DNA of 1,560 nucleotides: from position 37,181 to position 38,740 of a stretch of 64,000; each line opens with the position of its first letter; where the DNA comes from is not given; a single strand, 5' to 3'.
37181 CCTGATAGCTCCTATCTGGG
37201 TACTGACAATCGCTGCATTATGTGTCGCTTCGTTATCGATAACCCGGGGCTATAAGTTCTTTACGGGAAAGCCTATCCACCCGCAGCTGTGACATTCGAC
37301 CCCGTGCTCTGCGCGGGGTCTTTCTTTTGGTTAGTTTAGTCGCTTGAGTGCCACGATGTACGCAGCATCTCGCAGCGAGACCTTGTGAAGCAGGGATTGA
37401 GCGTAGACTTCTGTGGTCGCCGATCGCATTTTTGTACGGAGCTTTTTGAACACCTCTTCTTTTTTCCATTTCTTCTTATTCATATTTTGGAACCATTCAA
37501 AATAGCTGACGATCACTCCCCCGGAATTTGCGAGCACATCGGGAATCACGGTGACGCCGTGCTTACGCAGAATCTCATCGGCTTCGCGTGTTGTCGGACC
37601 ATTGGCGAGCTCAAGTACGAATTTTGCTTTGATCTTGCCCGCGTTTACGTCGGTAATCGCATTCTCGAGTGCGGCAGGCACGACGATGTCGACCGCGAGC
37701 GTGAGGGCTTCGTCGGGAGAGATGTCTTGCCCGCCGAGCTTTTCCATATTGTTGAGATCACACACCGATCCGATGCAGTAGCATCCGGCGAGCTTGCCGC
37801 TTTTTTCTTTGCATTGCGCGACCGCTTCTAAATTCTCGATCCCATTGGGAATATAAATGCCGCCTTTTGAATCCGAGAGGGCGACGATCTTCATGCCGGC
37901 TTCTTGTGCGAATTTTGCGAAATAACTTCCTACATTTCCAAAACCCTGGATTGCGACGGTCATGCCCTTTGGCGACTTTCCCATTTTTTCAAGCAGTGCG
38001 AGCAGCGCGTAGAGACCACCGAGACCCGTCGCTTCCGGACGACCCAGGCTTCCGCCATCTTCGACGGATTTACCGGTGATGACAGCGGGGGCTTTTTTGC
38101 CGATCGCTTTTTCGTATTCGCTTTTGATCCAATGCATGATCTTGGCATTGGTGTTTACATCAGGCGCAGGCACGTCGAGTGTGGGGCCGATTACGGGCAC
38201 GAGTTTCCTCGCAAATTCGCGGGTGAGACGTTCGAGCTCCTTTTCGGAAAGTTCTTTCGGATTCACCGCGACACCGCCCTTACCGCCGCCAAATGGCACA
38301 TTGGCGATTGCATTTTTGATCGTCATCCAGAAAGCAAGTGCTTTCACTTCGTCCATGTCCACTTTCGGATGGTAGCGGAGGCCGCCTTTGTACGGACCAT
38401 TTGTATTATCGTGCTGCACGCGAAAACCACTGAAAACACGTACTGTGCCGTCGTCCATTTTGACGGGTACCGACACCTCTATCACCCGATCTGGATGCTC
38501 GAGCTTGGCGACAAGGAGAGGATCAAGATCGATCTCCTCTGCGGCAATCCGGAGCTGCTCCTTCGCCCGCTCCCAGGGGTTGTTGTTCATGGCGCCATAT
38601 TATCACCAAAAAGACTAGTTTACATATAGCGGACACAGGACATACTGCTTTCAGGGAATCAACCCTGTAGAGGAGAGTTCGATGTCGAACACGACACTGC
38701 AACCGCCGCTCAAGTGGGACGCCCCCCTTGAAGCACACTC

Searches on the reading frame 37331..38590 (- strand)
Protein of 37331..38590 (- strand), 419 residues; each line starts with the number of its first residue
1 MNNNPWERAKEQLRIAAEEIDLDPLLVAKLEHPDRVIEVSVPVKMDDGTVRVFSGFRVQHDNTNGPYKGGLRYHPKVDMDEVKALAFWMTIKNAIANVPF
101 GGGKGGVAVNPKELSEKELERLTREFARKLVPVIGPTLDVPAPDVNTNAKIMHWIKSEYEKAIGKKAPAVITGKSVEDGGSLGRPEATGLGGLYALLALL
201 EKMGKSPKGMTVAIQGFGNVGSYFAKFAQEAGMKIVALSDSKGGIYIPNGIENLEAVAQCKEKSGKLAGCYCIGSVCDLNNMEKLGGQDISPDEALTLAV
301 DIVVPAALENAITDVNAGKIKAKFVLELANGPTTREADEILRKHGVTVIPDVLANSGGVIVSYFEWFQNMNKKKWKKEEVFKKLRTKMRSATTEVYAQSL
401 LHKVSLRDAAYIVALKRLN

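Call 43: search_protein_families(library=pfam, proteins=[window:37331-38590:-], max_evalue=0.00001)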
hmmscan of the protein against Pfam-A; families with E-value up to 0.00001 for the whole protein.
window:37331-38590:- (419 aa): 3 families
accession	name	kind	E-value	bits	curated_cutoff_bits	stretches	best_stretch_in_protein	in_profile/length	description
PF00208.27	ELFV_dehydrog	-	2.9e-73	247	23.4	1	179-418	1-233/241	Glutamate/Leucine/Phenylalanine/Valine dehydrogenase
PF02812.23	ELFV_dehydrog_N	-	1.2e-57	193.6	25.3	1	33-161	1-129/129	Glu/Leu/Phe/Val dehydrogenase, dimerisation domain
PF02826.25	2-Hacid_dh_C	-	1e-05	25.5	25.1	0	202-241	29-68/178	D-isomer specific 2-hydroxyacid dehydrogenase, NAD binding domain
